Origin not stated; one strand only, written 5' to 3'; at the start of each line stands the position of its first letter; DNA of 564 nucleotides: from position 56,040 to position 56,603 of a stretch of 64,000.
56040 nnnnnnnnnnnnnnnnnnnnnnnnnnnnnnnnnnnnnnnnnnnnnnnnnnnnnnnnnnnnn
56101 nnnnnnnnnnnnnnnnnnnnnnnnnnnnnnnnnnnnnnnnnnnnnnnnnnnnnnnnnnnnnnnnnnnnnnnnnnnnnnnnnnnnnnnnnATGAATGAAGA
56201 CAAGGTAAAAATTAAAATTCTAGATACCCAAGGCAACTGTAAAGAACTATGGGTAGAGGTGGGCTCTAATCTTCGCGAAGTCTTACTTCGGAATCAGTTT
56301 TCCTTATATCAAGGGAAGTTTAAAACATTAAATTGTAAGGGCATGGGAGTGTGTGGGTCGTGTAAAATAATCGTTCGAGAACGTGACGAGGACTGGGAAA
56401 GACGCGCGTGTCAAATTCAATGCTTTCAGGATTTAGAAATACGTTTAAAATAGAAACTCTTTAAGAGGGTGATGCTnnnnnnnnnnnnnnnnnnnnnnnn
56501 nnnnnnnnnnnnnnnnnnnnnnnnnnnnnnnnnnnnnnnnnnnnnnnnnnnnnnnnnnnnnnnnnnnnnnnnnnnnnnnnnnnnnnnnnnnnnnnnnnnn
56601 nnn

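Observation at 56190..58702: Tight operon coupling two different [2Fe-2S] proteins, a PP2C phosphatase and a PLP-dependent C-S lyase/synthase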

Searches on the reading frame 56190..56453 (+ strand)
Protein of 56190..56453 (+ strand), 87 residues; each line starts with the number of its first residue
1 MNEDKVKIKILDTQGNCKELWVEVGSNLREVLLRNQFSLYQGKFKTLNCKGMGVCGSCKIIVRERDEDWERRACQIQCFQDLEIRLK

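Call 3: search_protein_families(library=pfam, proteins=[window:56190-56453:+], max_evalue=0.01)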
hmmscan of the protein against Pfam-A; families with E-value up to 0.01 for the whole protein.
window:56190-56453:+ (87 aa): 3 families
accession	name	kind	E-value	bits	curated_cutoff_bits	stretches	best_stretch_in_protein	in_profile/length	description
PF13510.11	Fer2_4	-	0.0009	19.7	22.8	1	19-85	12-78/82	2Fe-2S iron-sulfur cluster binding domain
PF00111.32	Fer2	-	0.0047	17.3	21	1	47-76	33-74/77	2Fe-2S iron-sulfur cluster binding domain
PF10418.14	DHODB_Fe-S_bind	-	0.009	16.2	23.9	0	51-75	7-30/41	Iron-sulfur cluster binding domain of dihydroorotate dehydrogenase B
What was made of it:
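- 56190..56453 (+): Fdx87: 87-aa mini [2Fe-2S] ferredoxin-like protein, a divergent Fer2-superfamily member. Candidate ligands are C49, C55, C58 and C74. Sub-threshold Fer2_4/Fer2/DHODB_Fe-S hits (call 3).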

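Call 4: search_protein_families(library=ncbifam, proteins=[window:56190-56453:+], max_evalue=0.01)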
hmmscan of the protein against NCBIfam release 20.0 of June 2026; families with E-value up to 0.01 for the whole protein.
window:56190-56453:+ (87 aa): 0 families

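Call 25: find_homologous_proteins(query=window:56190-56453:+, max_evalue=0.01)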
Query window:56190-56453:+ (87 aa): 6 proteins with E <= 0.01 among 7 candidates.
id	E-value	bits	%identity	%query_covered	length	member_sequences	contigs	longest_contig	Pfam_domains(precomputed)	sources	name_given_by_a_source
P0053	6.3e-48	178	93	100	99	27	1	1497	-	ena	-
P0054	2.1e-32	128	68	100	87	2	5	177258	-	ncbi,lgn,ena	ncbi:MAG: hypothetical protein ACKOA8_04640 [Deltaproteobacteria bacterium]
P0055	5.5e-29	117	61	100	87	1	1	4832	-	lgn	-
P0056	1.4e-27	113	61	100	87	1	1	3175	-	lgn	-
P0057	8.9e-27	110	60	100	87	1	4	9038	-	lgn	-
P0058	8.8e-25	104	53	100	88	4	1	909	-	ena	-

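Call 34: predict_structure(alignment_id=A3)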
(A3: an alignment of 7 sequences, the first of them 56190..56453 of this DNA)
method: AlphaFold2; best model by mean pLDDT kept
length: 87 residues; sequences in the alignment: 7
mean_pLDDT: 54.7   pTM: 0.40
mean pLDDT of the five models: 54.7, 53.1, 51.4, 49.8, 45.6
residues with pLDDT >= 90: 0; 70-90: 17; 50-70: 36; < 50: 34
segments of 3 or more residues with pLDDT < 50: 40-59, 77-87
pLDDT, mean of each block of 10 residues (from residue 1): 66 70 68 64 33 40 56 49 43
secondary structure, 60 per line:
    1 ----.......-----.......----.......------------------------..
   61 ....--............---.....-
elements in order: E5-11 E17-23 H28-34 E59-64 E67-72 H73-78 E82-86
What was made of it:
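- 56190..56453 (+): The AF2 model is poor (pLDDT 55, call 34).
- On Fer2-superfamily [2Fe-2S] ferredoxin: The AF2 model has pLDDT 54.7 and the cluster loop is below 50 (call 34).
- Closest known: Small Fer2/Fer2_4 [2Fe-2S] proteins. Different: The structure model is unreliable (call 34).
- Tried and rejected: Too poor (pLDDT 55) to use for a fold search (call 34).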

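Call 35: search_protein_representatives(alignment_id=A3)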
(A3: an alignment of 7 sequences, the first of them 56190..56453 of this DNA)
Query: 7 sequences, 87 profile positions. Proteins with E-value up to 0.001 (for the whole library): 484; up to 1e-10: 22; up to 1e-30: 0. The best 150 are listed.
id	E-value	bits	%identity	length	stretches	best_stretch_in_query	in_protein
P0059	6.5e-28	112.5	-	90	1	1-86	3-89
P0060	1.5e-26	108.1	-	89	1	3-86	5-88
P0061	3.7e-26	106.9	-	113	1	3-87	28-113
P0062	8.9e-25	102.4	-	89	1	5-87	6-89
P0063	1.3e-23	98.7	-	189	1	17-86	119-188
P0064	6.0e-21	90.2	-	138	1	20-86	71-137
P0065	1.3e-20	89.1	-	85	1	10-86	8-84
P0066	2.1e-20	88.4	-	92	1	4-86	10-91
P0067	8.7e-20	86.4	-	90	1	5-86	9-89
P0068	2.6e-18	81.7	-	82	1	21-87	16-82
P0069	5.1e-18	80.8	-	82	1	10-86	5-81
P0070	7.1e-18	80.3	-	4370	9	11-34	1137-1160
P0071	3.8e-17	78.0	-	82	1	7-85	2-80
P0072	8.3e-17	76.9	-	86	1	5-86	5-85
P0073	1.0e-15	73.4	-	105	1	20-87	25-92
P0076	9.0e-14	67.2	-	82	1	6-86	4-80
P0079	1.4e-11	60.2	-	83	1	14-75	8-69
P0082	2.5e-10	56.1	-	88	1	16-67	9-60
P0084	1.6e-09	53.6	-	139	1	14-65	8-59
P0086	2.4e-09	53.0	-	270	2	3-65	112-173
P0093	8.8e-09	51.2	-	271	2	12-67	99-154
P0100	2.1e-08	49.9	-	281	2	10-68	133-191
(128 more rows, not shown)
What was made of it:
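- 56190..56453 (+): An exhaustive profile search found 22 clusters at E<=1e-10 (call 35).
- Closest known: Small Fer2/Fer2_4 [2Fe-2S] proteins. Different: The close family is small, at 22 representative clusters (call 35).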

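Call 36: search_protein_families(library=pfam, proteins=[P0059, P0065, P0071, P0076, P0079, P0082, P0084, P0086, P0093, P0100], max_evalue=0.01)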
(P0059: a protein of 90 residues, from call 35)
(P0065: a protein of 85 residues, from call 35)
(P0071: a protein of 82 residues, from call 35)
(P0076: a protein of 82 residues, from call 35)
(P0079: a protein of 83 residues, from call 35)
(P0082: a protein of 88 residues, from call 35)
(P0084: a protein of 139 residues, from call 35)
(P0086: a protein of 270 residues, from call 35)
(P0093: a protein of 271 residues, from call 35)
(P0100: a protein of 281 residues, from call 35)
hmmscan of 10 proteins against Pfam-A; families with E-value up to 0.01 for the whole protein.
P0059 (90 aa): 1 family
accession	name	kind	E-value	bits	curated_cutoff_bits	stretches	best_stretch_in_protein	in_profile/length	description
PF00111.32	Fer2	-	0.0035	17.7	21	1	44-68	27-50/77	2Fe-2S iron-sulfur cluster binding domain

P0065 (85 aa): 2 families
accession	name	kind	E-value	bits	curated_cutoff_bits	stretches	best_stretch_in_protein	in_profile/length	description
PF10418.14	DHODB_Fe-S_bind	-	0.0089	16.2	23.9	0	49-73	7-30/41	Iron-sulfur cluster binding domain of dihydroorotate dehydrogenase B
PF00111.32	Fer2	-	0.0091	16.3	21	0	40-74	28-74/77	2Fe-2S iron-sulfur cluster binding domain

P0071 (82 aa): 3 families
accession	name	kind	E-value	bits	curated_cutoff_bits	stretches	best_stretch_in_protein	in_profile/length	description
PF00111.32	Fer2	-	4e-07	30.3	21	1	12-73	7-76/77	2Fe-2S iron-sulfur cluster binding domain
PF13510.11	Fer2_4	-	4.1e-05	24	22.8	1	14-81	12-79/82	2Fe-2S iron-sulfur cluster binding domain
PF10418.14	DHODB_Fe-S_bind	-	0.0011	19.1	23.9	1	46-70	7-30/41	Iron-sulfur cluster binding domain of dihydroorotate dehydrogenase B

P0076 (82 aa): 2 families
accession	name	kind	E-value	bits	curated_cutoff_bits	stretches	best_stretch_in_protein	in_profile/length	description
PF00111.32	Fer2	-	0.00013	22.3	21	1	20-71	12-75/77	2Fe-2S iron-sulfur cluster binding domain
PF13510.11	Fer2_4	-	0.0064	17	22.8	1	43-79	45-78/82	2Fe-2S iron-sulfur cluster binding domain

P0079 (83 aa): 2 families
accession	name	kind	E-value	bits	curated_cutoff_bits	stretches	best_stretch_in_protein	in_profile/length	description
PF00111.32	Fer2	-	4.9e-06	26.8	21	1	7-63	3-53/77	2Fe-2S iron-sulfur cluster binding domain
PF13510.11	Fer2_4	-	0.0031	18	22.8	1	12-68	11-67/82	2Fe-2S iron-sulfur cluster binding domain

P0082 (88 aa): 2 families
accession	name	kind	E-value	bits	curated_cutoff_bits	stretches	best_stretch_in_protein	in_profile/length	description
PF00111.32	Fer2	-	1e-05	25.8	21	1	9-69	6-58/77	2Fe-2S iron-sulfur cluster binding domain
PF13510.11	Fer2_4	-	0.00038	20.9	22.8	1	4-57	4-60/82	2Fe-2S iron-sulfur cluster binding domain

P0084 (139 aa): 2 families
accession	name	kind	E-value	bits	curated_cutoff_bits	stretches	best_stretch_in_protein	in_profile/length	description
PF00111.32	Fer2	-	2.8e-06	27.6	21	1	7-60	3-51/77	2Fe-2S iron-sulfur cluster binding domain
PF13510.11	Fer2_4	-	0.00016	22.1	22.8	1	12-58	11-60/82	2Fe-2S iron-sulfur cluster binding domain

P0086 (270 aa): 2 families
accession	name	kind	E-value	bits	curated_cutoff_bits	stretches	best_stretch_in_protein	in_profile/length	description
PF13510.11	Fer2_4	-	0.0068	16.9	22.8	0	125-171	10-59/82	2Fe-2S iron-sulfur cluster binding domain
PF00111.32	Fer2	-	0.0076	16.6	21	0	125-172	7-49/77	2Fe-2S iron-sulfur cluster binding domain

P0093 (271 aa): 2 families
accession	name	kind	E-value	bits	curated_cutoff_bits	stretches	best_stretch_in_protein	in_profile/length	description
PF00111.32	Fer2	-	0.00035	20.9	21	1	134-157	33-55/77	2Fe-2S iron-sulfur cluster binding domain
PF16003.10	DUF4776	-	0.0011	18.5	27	1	21-92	137-208/503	Domain of unknown function (DUF4776)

P0100 (281 aa): 1 family
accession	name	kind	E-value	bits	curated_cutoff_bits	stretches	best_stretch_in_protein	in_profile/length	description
PF00111.32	Fer2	-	0.0015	18.9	21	0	171-197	34-56/77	2Fe-2S iron-sulfur cluster binding domain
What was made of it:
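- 56190..56453 (+): Family member P0071 passes the Pfam Fer2 cut-off (call 36).
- On Fer2-superfamily [2Fe-2S] ferredoxin: Family members P0071, P0076, P0079 and P0082 do pass Fer2 (call 36).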

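Call 41: find_related_loci(query=A6, collection=metagenome_contigs, flank=6000)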
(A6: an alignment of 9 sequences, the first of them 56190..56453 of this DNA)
Query A6 (87 aa) in metagenome_contigs; peptide patterns used: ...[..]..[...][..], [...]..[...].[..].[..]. (x = any residue, [..] = any of these).
182 stretches matched a pattern; 38 encode a relative of the query (tblastn E <= 1e-3); 38 distinct loci.
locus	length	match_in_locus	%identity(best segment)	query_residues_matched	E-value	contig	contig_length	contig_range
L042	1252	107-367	91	1-87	2e-51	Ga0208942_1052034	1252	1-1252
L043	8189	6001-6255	69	3-87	5e-36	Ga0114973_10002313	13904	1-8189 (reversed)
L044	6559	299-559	63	1-87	3e-35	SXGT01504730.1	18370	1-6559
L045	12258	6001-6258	57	2-87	2e-31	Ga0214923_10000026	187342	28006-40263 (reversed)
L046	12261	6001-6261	57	1-87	1e-30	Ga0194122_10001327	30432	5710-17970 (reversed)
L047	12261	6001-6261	57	1-87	1e-30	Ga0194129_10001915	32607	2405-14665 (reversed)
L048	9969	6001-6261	52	1-87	4e-29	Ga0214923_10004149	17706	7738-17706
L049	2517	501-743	49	7-86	1e-25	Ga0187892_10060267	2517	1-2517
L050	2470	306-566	51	1-87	1e-24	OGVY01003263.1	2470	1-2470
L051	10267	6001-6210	57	18-87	2e-23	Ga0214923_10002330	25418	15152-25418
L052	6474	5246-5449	53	20-87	4e-22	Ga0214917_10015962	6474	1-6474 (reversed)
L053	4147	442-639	53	22-87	6e-22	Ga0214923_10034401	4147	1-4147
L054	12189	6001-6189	56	25-87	4e-21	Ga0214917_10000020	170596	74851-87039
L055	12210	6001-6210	50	18-87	1e-20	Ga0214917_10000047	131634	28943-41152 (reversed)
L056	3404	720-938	47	15-87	4e-18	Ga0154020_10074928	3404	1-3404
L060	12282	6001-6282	30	7-85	6e-10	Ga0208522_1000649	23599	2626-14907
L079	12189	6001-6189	35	18-72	2e-7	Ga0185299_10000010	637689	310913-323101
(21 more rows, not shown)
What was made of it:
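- Tried and rejected: It was repeated with the narrower alignment A6 (call 41).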

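Call 68: search_protein_families(library=pfam, proteins=[L060:3178-3981:+, L060:4045-5871:+, L060:5995-6300:+, L060:6379-6732:-, L060:6786-7583:+, L079:5971-6360:+, L079:4333-5256:-, L079:7221-8615:+], max_evalue=0.001)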
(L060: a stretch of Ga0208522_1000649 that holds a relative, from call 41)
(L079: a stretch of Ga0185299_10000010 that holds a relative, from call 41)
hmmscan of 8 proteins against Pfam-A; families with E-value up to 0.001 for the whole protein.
L060:3178-3981:+ (267 aa): 1 family
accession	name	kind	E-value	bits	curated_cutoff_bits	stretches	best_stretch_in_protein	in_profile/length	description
PF01507.26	PAPS_reduct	-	1.3e-40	139.7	22.5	1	24-221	1-174/175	Phosphoadenosine phosphosulfate reductase domain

L060:4045-5871:+ (608 aa): 9 families
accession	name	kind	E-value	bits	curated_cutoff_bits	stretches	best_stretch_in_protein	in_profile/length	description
PF00009.33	GTP_EFTU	-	2.1e-43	148.5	26.5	1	13-217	2-184/188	Elongation factor Tu GTP binding domain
PF22594.2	GTP-eEF1A_C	-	2.9e-23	82.6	27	1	321-418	2-101/101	GTP-eEF1A C-terminal domain-like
PF01583.26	APS_kinase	-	5.3e-14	53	21.1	1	457-563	2-108/152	Adenylylsulphate kinase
PF03144.31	GTP_EFTU_D2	-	1.6e-06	28.9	30.3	1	243-307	2-71/73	Elongation factor Tu domain 2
PF03193.22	RsgA_GTPase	-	7.9e-06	26.2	30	0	453-480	102-129/174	RsgA GTPase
PF01926.29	MMR_HSR1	-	2.2e-05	24.9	21.9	0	74-153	29-113/113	50S ribosome-binding GTPase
PF03143.23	GTP_EFTU_D3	-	4.9e-05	24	27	1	331-418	22-103/106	Elongation factor Tu C-terminal domain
PF00071.28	Ras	-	0.00086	19.4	21.6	0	16-63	1-51/162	Ras family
PF20720.3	nSTAND3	-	0.00091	19.4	27.2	0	450-488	10-48/155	Novel STAND NTPase 3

L060:5995-6300:+ (101 aa): 0 families

L060:6379-6732:- (117 aa): 0 families

L060:6786-7583:+ (265 aa): 2 families
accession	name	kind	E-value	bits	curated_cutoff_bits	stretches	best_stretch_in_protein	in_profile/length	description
PF13561.12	adh_short_C2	-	5.7e-49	167.2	27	1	14-261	1-236/236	Enoyl-(Acyl carrier protein) reductase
PF00106.31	adh_short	-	2.8e-46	157.9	26.6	1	9-196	2-190/195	short chain dehydrogenase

L079:5971-6360:+ (129 aa): 1 family
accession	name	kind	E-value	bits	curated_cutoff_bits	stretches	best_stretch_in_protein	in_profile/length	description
PF00111.32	Fer2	-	1.9e-07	31.4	21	1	49-100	34-74/77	2Fe-2S iron-sulfur cluster binding domain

L079:4333-5256:- (307 aa): 1 family
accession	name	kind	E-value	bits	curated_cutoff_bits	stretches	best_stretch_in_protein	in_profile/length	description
PF00149.33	Metallophos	-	2.3e-12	48.2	21.5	1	7-237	1-189/191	Calcineurin-like phosphoesterase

L079:7221-8615:+ (464 aa): 1 family
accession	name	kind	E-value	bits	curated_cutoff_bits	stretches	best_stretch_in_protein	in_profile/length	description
PF13378.12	MR_MLE_C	-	1.9e-11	44.6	29.4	1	241-461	12-212/219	Enolase C-terminal domain-like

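Call 83: search_protein_families(library=padloc, proteins=[window:56190-56453:+], max_evalue=0.001)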
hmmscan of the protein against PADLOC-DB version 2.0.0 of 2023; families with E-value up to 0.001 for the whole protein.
window:56190-56453:+ (87 aa): 0 families
